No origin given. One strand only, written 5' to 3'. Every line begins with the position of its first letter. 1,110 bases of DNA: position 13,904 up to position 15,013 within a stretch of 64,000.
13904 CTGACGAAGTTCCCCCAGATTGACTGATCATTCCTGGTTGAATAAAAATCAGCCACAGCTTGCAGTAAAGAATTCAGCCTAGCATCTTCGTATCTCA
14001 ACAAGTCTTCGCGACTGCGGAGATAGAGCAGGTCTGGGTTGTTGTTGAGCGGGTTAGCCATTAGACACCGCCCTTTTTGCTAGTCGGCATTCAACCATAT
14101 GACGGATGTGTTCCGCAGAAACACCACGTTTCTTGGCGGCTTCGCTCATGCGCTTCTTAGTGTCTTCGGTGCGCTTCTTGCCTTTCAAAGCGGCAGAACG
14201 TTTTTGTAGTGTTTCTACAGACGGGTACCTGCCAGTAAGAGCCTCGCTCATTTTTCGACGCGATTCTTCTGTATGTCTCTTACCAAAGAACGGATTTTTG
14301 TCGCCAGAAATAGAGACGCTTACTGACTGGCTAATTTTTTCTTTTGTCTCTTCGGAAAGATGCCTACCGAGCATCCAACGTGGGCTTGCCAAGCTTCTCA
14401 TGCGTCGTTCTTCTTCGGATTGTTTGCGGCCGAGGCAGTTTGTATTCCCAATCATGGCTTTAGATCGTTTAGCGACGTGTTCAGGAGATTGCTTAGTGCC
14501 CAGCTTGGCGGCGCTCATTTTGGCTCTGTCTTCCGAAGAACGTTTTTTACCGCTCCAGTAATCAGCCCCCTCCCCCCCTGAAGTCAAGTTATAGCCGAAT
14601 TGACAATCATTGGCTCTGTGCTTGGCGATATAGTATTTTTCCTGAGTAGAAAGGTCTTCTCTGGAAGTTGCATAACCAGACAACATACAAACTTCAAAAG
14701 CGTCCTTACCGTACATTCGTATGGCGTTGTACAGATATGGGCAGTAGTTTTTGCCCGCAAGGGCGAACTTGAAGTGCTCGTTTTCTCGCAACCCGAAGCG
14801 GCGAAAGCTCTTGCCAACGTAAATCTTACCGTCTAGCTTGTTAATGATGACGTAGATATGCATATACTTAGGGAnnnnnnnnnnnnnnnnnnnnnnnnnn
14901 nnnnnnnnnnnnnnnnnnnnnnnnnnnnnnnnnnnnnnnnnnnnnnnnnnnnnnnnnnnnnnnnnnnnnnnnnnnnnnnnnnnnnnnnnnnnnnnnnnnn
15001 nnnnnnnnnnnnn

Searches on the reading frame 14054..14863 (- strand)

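Call 11: search_protein_families(library=phrogs, proteins=[window:14054-14863:-], max_evalue=0.001)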
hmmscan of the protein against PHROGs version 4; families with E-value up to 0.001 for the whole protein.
window:14054-14863:- (269 aa): 7 families
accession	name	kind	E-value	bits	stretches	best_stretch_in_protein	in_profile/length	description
phrog_314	-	DNA, RNA and nucleotide metabolism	1e-40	141.3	2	2-182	180-338/574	homing endonuclease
phrog_7168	-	DNA, RNA and nucleotide metabolism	9.2e-17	62.4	1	3-253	4-256/284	homing endonuclease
phrog_655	-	DNA, RNA and nucleotide metabolism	6.1e-09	37.2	0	171-238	115-188/343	homing endonuclease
phrog_5123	-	DNA, RNA and nucleotide metabolism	1.5e-07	32.4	1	2-107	3-102/152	homing endonuclease with GIY-YIG motif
phrog_15526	-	unknown function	1.1e-05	26.5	0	84-125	67-110/168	-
phrog_19446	-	DNA, RNA and nucleotide metabolism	1.4e-05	25.7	1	2-255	3-165/254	homing endonuclease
phrog_29037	-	DNA, RNA and nucleotide metabolism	0.00056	20.5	0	146-215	48-122/241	endonuclease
